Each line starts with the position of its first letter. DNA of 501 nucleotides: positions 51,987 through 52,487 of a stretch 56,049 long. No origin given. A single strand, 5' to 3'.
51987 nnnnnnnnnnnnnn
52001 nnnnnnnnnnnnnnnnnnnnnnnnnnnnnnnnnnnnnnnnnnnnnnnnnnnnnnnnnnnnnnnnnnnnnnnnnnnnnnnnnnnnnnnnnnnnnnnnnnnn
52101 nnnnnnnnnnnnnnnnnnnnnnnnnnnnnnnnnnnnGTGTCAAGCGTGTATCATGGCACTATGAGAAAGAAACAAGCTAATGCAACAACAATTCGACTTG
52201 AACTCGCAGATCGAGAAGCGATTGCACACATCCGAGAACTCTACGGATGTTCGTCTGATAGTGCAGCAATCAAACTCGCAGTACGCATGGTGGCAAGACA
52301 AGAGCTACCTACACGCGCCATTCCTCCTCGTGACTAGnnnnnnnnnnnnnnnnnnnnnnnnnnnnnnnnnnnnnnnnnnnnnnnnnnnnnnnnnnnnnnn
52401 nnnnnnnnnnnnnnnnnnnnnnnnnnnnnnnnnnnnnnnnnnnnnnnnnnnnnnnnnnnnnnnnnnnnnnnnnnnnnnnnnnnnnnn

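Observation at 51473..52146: Consensus promoter, ~600 nt of ORF-free structured RNA, then a strand-specific terminator upstream of the packaging operon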

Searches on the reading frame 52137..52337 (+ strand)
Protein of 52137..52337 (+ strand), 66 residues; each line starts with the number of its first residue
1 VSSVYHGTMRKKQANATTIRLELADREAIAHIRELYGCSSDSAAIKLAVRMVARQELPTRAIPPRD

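Call 10: search_protein_families(library=pfam, proteins=[window:52137-52337:+], max_evalue=0.01)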
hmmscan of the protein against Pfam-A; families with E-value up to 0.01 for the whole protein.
window:52137-52337:+ (66 aa): 0 families

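Call 39: search_protein_families(library=pfam, proteins=[window:52161-52334:+], max_evalue=10)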
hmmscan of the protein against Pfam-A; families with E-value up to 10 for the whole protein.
seq(58 aa): 1 family
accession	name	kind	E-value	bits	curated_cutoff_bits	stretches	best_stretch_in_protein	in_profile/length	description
PF07328.17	VirD1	-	0.099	13.1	28.2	1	10-45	25-59/142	T-DNA border endonuclease VirD1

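Call 40: search_solved_structures(query=window:52161-52334:+, max_evalue=10, show_alignments=2)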
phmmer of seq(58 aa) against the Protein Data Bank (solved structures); distinct sequences matched with E-value up to 10: 1.
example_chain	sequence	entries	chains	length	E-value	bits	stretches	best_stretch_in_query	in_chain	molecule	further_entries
5cwl_A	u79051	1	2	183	8.5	10.5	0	17-49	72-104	Designed helical repeat protein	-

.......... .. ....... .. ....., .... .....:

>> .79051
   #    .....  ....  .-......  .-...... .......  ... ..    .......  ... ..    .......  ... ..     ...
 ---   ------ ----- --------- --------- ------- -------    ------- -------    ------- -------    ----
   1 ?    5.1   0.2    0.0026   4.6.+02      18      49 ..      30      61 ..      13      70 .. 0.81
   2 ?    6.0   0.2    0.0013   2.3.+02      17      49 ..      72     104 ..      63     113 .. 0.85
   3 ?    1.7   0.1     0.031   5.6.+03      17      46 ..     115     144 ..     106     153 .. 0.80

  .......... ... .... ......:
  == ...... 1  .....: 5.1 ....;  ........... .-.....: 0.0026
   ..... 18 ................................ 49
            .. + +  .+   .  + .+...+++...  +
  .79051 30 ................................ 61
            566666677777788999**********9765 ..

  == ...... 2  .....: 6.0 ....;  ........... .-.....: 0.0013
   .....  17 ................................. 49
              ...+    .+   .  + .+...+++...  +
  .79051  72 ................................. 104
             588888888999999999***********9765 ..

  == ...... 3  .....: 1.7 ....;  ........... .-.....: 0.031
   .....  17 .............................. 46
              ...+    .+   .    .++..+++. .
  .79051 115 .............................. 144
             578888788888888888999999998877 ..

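Call 45: search_protein_representatives(protein=window:52161-52337:+)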
Query: 58 residues. Proteins with E-value up to 0.001 (for the whole library): 48; up to 1e-10: 4; up to 1e-30: 0. The best 48 are listed.
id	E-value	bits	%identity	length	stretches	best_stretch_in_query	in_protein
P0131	2.2e-17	77.4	88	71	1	1-48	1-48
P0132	3.5e-17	76.8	82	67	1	1-51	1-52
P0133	1.0e-14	69.2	82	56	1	1-45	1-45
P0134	1.2e-11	59.7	64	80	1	4-50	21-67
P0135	2.4e-09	52.5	62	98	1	2-51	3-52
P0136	3.1e-09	52.2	76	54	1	12-49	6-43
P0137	4.6e-09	51.6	54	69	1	1-52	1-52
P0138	7.4e-09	51.0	60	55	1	8-55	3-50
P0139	1.4e-08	50.1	44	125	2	7-49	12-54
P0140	2.9e-08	49.2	63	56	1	14-56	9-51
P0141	9.5e-08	47.6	52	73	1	4-55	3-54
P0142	1.2e-07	47.3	61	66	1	7-52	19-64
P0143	1.3e-07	47.2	46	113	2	7-49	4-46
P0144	1.7e-07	46.8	57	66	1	7-50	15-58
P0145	2.3e-07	46.4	59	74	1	3-52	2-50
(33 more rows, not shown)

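Call 46: find_encoding_contigs(protein=P0131, flank=5000, max_places=6)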
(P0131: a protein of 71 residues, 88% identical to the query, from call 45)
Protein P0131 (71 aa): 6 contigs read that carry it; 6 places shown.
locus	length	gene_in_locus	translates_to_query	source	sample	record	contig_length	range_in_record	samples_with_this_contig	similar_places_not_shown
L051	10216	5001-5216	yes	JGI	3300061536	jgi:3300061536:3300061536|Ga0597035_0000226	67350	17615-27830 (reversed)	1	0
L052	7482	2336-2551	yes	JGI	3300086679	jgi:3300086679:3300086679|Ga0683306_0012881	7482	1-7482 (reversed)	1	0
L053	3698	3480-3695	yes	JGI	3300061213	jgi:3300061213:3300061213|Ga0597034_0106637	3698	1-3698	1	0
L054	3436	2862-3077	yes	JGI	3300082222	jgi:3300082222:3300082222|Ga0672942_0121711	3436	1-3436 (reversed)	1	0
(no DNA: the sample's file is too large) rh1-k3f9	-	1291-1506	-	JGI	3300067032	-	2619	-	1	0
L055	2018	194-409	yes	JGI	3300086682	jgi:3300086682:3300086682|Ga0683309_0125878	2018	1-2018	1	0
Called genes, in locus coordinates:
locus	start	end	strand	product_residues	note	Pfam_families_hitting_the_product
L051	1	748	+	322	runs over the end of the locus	PF13524:Glyco_trans_1_2 (weak), PF13692:Glyco_trans_1_4, PF00534:Glycos_transf_1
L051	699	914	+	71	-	-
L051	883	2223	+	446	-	PF13439:Glyco_transf_4, PF13579:Glyco_trans_4_4, PF20706:GT4-conflict, PF00534:Glycos_transf_1, PF13692:Glyco_trans_1_4, PF13524:Glyco_trans_1_2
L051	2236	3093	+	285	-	PF00535:Glycos_transf_2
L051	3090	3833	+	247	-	PF00106:adh_short, PF08659:KR, PF13561:adh_short_C2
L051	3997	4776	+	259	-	PF14528:LAGLIDADG_3 (faint)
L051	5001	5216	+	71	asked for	-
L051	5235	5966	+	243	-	PF23023:Anti-Pycsar_Apyc1, PF00753:Lactamase_B, PF12706:Lactamase_B_2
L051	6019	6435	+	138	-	PF02566:OsmC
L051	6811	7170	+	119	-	PF22747:Zn_ribbon_DUF2089, PF09862:DUF2089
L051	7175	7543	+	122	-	PF22746:SHOCT-like_DUF2089-C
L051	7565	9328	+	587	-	PF22746:SHOCT-like_DUF2089-C (weak)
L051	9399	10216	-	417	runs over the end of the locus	PF00155:Aminotran_1_2, PF00266:Aminotran_5, PF01053:Cys_Met_Meta_PP, PF01041:DegT_DnrJ_EryC1, PF00266:Aminotran_5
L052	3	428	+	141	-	?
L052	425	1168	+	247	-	PF00106:adh_short, PF08659:KR, PF13561:adh_short_C2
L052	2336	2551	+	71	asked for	-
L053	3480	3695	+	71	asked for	-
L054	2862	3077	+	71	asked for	-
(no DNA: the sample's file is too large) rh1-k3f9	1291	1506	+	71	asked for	-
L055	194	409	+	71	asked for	-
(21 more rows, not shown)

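Call 47: find_encoding_contigs(protein=P0132, flank=5000, max_places=6)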
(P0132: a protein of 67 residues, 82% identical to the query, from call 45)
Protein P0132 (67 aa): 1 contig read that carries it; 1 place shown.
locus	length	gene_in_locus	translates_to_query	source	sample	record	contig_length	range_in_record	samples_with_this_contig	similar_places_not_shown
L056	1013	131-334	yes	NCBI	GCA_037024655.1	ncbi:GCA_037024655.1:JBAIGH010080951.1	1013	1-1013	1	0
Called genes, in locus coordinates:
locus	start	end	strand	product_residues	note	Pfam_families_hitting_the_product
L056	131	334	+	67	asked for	-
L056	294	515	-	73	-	-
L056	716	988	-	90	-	-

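Call 53: search_solved_structures(query=A3, max_evalue=10, show_alignments=2)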
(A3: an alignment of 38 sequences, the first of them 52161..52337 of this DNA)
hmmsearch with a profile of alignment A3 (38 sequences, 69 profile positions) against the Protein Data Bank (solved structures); distinct sequences matched with E-value up to 10: 4.
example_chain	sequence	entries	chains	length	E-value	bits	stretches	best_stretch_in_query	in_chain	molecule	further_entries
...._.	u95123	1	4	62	0.42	13.6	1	17-45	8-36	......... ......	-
5iby_A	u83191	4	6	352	0.43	13.6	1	9-28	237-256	Lipoate--protein ligase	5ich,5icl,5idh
9tmn_D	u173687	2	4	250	0.7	12.9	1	30-50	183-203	Isoform 3 of Proteasome subunit alpha-type 8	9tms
6e9r_B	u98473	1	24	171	3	10.9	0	35-50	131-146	DHF46 filament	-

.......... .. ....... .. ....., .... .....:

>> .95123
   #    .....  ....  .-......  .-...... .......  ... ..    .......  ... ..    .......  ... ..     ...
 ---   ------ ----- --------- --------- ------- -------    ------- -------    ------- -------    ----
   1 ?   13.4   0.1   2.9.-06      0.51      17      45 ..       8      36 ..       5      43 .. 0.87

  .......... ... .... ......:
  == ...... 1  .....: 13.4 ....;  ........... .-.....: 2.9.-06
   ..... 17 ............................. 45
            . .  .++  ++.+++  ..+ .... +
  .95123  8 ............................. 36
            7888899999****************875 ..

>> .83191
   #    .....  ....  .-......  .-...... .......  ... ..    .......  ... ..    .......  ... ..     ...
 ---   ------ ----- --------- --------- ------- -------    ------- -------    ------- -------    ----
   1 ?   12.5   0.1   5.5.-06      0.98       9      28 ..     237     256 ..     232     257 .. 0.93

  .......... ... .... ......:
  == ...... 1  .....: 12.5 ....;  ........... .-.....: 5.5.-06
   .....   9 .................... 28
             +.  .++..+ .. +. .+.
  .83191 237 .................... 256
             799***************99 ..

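Call 54: search_protein_families(library=pfam, alignment_id=A3, max_evalue=0.1)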
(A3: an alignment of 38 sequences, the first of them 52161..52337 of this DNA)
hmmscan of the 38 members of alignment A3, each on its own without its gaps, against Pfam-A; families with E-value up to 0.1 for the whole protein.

A. member 1, window:52161-52337:+ (58 aa): 1 family
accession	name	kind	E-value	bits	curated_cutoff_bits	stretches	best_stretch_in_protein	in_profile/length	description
PF07328.17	VirD1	-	0.099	13.1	28.2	0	10-45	25-59/142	T-DNA border endonuclease VirD1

B. families by the number of members that match (of 38 scanned): 17 families
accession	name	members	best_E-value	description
PF01402.27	RHH_1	7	0.0002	Ribbon-helix-helix protein, copG family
PF09957.15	VapB_antitoxin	5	0.0093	Bacterial antitoxin of type II TA system, VapB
PF04358.19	DsrC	2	0.025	DsrC like protein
PF04221.18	RelB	1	0.0018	RelB antitoxin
PF08870.17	DndE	1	0.02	DNA sulphur modification protein DndE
PF25486.1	DUF7909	1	0.03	Domain of unknown function (DUF7909)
PF07704.17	PSK_trans_fac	1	0.035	Rv0623-like transcription factor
PF19110.5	DUF5797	1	0.059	Family of unknown function (DUF5797)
PF12169.13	DNA_pol3_gamma3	1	0.062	DNA polymerase III subunits gamma and tau domain III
PF03693.20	ParD_antitoxin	1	0.064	Bacterial antitoxin of ParD toxin-antitoxin type II system and RHH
PF08220.18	HTH_DeoR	1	0.066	DeoR-like helix-turn-helix domain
PF05276.19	SH3BP5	1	0.069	SH3 domain-binding protein 5 (SH3BP5)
PF09119.15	SicP-binding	1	0.08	SicP binding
PF08461.16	HTH_12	1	0.095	Ribonuclease R winged-helix domain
PF11838.14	ERAP1_C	1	0.095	ERAP1-like C-terminal domain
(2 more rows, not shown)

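Call 55: find_encoding_contigs(protein=P0133, flank=6000, max_places=6)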
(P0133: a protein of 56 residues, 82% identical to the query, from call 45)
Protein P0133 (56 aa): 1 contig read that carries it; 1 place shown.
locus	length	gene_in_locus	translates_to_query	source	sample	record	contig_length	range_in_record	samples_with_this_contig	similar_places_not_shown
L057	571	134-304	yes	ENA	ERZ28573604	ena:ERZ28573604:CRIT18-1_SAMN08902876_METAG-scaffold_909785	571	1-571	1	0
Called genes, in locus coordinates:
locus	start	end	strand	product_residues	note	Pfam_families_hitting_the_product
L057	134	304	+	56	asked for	-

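Call 56: find_encoding_contigs(protein=P0134, flank=4000, max_places=6)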
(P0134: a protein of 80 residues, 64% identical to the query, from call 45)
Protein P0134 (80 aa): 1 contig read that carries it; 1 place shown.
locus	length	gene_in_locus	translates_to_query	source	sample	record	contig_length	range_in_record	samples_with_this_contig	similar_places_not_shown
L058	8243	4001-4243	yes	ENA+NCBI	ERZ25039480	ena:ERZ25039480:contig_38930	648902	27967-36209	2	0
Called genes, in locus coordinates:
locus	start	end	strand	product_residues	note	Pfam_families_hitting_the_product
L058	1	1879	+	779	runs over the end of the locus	PF00069:Pkinase, PF07714:PK_Tyr_Ser-Thr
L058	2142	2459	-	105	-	-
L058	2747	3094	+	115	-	PF13560:HTH_31, PF12844:HTH_19, PF01381:HTH_3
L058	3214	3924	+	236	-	PF13424:TPR_12 (faint)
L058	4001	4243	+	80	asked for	-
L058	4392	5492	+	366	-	PF17996:CE2_N, PF00657:Lipase_GDSL (weak), PF13472:Lipase_GDSL_2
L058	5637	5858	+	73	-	-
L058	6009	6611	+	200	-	PF01656:CbiA, PF02374:ArsA_ATPase (weak), PF06564:CBP_BcsQ (faint), PF09140:MipZ (faint), PF10609:ParA (weak), PF13614:AAA_31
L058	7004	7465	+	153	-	PF07498:Rho_N (weak)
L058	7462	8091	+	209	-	PF00730:HhH-GPD, PF00633:HHH (weak)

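Call 58: search_protein_families(library=phrogs, proteins=[window:52161-52337:+], max_evalue=0.01)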
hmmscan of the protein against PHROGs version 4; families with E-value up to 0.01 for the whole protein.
window:52161-52337:+ (58 aa): 0 families

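Call 73: find_related_loci(query=A5, collection=viral_contigs, flank=3000)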
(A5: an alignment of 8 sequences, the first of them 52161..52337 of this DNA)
Query A5 (58 aa) in viral_contigs; peptide patterns used: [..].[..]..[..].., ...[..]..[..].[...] (x = any residue, [..] = any of these).
60 stretches matched a pattern; 1 encode a relative of the query (tblastn E <= 1e-3); 1 distinct loci.
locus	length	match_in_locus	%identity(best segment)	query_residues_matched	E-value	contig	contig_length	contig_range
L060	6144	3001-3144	85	1-48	2e-23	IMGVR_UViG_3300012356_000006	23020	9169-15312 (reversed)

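Call 99: find_encoding_contigs(protein=P0138, flank=3000, max_places=6)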
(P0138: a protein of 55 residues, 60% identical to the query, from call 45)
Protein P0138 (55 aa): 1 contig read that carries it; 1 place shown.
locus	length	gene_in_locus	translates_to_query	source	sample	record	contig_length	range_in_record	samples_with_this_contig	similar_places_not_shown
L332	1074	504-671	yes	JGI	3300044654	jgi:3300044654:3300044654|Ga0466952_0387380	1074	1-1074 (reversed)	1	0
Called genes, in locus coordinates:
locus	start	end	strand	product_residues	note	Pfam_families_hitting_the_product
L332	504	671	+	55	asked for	-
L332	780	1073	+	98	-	?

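Call 100: find_encoding_contigs(protein=P0137, flank=3000, max_places=6)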
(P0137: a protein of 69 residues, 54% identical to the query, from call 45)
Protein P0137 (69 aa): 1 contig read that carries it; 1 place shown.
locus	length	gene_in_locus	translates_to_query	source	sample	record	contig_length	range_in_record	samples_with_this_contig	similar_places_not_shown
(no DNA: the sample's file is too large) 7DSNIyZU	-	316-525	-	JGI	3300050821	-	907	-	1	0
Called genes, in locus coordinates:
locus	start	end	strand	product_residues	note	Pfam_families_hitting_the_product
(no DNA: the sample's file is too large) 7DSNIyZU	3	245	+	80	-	?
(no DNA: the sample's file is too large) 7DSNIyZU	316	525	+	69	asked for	-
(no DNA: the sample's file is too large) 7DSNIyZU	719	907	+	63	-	?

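Call 108: search_dna_similar(query=window:52161-52334:+, collection=phages, mode=protein, max_evalue=0.01, max_rows=10)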
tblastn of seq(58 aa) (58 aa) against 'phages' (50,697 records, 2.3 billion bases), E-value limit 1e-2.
No match.

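Call 109: search_dna_similar(query=window:52161-52334:+, collection=plasmids, mode=protein, max_evalue=0.01, max_rows=10)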
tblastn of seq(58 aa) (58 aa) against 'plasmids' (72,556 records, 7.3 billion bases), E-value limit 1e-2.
No match.

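Call 110: predict_structure(alignment_id=A3)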
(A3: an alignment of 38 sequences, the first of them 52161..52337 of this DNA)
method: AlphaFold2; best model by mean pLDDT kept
length: 58 residues; sequences in the alignment: 38
mean_pLDDT: 82.3   pTM: 0.56
mean pLDDT of the five models: 82.3, 82.3, 82.3, 79.2, 78.8
residues with pLDDT >= 90: 30; 70-90: 11; 50-70: 17; < 50: 0
segments of 3 or more residues with pLDDT < 50: none
pLDDT, mean of each block of 10 residues (from residue 1): 64 90 95 92 83 66
secondary structure, 60 per line:
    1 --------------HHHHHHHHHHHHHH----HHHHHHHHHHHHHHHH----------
elements in order: H15-28 H33-48

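Call 113: fold_search(model_id=the predicted structure, library=pdb)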
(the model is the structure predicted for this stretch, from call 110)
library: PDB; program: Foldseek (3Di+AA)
matches with E <= 10: 68; with E <= 0.001: 0
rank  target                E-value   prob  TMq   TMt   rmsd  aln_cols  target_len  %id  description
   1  5zkt_B                4.0e-01  0.85  0.52  0.54   3.1        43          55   21  Crystal structure of TCP domain of PCF6 in Oryza sativa (released 2019-03-27)
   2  5zkt_A                5.0e-01  0.93  0.56  0.60   1.6        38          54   18  Crystal structure of TCP domain of PCF6 in Oryza sativa (released 2019-03-27)
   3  7r5a_D                5.0e-01  0.89  0.55  0.63   2.8        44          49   25  Vibrio cholera ParD2:ParE2 antitoxin:toxin complex (released 2022-04-27)
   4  7vp6_D                5.7e-01  0.93  0.58  0.70   1.7        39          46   15  Structure of a transcription factor and DNA complex (released 2022-10-19)
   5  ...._D                9.4e-01  0.89  0.53  0.49   1.1        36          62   28  Crystal structure of Mycobacterium tuberculosis VapBC11 toxin-antitoxin complex (released 2018-10-10)
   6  7b22_A                9.4e-01  0.82  0.56  0.64   2.3        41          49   27  Vibrio cholerae ParD2 Antitoxin (released 2021-10-06)
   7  7vp4_I                1.0e+00  0.82  0.57  0.59   1.6        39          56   13  Structure of a transcription factor and DNA complex (released 2022-10-19)
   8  7vp7_A                1.0e+00  0.77  0.55  0.55   1.7        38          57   13  Structure of a transcription factor and DNA complex (released 2022-10-19)
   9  7vp2_B                1.1e+00  0.80  0.56  0.56   1.6        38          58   13  Structure of a transcription factor and DNA complex (released 2022-10-19)
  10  7vp6_J                1.2e+00  0.84  0.59  0.73   1.6        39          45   15  Structure of a transcription factor and DNA complex (released 2022-10-19)
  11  5kko_E                1.3e+00  0.23  0.41  0.43  11.1        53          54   15  A 1.55A X-Ray Structure from Vibrio cholerae O1 biovar El Tor of a Hypothetical Protein (released 2016-09-21)
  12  7vp5_B                1.5e+00  0.72  0.56  0.46   1.6        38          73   13  Structure of a transcription factor and DNA complex (released 2022-10-19)
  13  7vp5_J                1.5e+00  0.69  0.57  0.58   1.8        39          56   13  Structure of a transcription factor and DNA complex (released 2022-10-19)
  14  1q5v_C                1.7e+00  0.77  0.60  0.32   1.4        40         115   28  Apo-NikR (released 2003-09-30)
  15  7vp5_F                1.7e+00  0.69  0.56  0.45   1.6        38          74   13  Structure of a transcription factor and DNA complex (released 2022-10-19)
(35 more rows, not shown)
